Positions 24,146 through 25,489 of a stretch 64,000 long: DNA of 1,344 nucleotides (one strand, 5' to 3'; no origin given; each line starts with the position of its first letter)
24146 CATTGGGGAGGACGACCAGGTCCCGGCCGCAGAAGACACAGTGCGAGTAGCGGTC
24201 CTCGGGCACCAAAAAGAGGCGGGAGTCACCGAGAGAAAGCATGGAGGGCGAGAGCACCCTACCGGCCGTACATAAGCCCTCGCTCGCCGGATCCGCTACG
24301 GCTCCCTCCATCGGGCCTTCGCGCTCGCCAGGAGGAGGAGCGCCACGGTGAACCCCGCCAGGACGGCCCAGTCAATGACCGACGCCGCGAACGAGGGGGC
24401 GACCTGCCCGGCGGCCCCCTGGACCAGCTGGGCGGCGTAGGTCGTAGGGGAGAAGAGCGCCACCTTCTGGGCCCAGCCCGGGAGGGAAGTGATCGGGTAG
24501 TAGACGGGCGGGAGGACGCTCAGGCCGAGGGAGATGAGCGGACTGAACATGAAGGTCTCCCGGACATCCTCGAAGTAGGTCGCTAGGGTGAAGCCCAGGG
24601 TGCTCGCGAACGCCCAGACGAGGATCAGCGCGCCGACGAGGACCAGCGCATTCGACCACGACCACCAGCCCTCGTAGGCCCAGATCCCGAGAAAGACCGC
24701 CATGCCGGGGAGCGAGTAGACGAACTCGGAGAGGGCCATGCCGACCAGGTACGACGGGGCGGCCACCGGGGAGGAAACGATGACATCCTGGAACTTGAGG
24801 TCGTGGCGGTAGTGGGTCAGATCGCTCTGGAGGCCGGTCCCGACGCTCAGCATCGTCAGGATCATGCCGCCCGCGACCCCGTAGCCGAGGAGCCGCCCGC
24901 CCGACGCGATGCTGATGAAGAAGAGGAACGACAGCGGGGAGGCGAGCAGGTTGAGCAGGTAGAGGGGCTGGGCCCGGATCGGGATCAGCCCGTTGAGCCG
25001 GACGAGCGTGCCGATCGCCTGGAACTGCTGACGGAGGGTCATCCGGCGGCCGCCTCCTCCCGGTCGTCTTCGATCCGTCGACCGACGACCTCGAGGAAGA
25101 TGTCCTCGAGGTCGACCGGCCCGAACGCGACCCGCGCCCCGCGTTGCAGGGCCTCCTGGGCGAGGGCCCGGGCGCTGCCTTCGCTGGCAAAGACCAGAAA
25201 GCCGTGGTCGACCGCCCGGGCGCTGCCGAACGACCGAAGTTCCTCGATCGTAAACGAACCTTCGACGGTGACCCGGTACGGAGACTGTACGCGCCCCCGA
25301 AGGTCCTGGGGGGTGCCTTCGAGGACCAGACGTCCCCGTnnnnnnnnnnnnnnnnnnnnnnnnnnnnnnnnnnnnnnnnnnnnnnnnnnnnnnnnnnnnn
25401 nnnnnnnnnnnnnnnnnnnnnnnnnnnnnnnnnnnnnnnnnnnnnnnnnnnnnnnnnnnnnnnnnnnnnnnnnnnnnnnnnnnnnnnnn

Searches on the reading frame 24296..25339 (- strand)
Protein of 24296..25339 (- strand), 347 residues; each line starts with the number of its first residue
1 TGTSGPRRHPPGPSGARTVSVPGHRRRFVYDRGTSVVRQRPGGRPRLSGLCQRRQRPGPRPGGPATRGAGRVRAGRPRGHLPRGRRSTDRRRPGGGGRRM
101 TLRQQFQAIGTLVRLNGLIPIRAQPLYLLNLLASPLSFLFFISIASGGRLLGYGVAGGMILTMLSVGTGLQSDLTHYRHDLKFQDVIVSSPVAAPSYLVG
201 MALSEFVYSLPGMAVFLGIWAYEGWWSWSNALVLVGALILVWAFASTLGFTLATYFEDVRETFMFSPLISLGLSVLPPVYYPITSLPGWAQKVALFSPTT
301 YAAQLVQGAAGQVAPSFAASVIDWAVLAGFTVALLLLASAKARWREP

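Call 75: search_protein_families(library=pfam, proteins=[window:24296-25339:-], max_evalue=0.001)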
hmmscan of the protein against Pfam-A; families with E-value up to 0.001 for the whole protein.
window:24296-25339:- (347 aa): 2 families
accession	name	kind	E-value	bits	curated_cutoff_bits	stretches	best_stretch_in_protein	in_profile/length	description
PF01061.29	ABC2_membrane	-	2.5e-12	47.2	26.9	1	126-308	20-208/211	ABC-2 type transporter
PF12698.13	ABC2_membrane_3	-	1.3e-06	28.2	31.6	1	182-339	191-346/347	ABC-2 family transporter protein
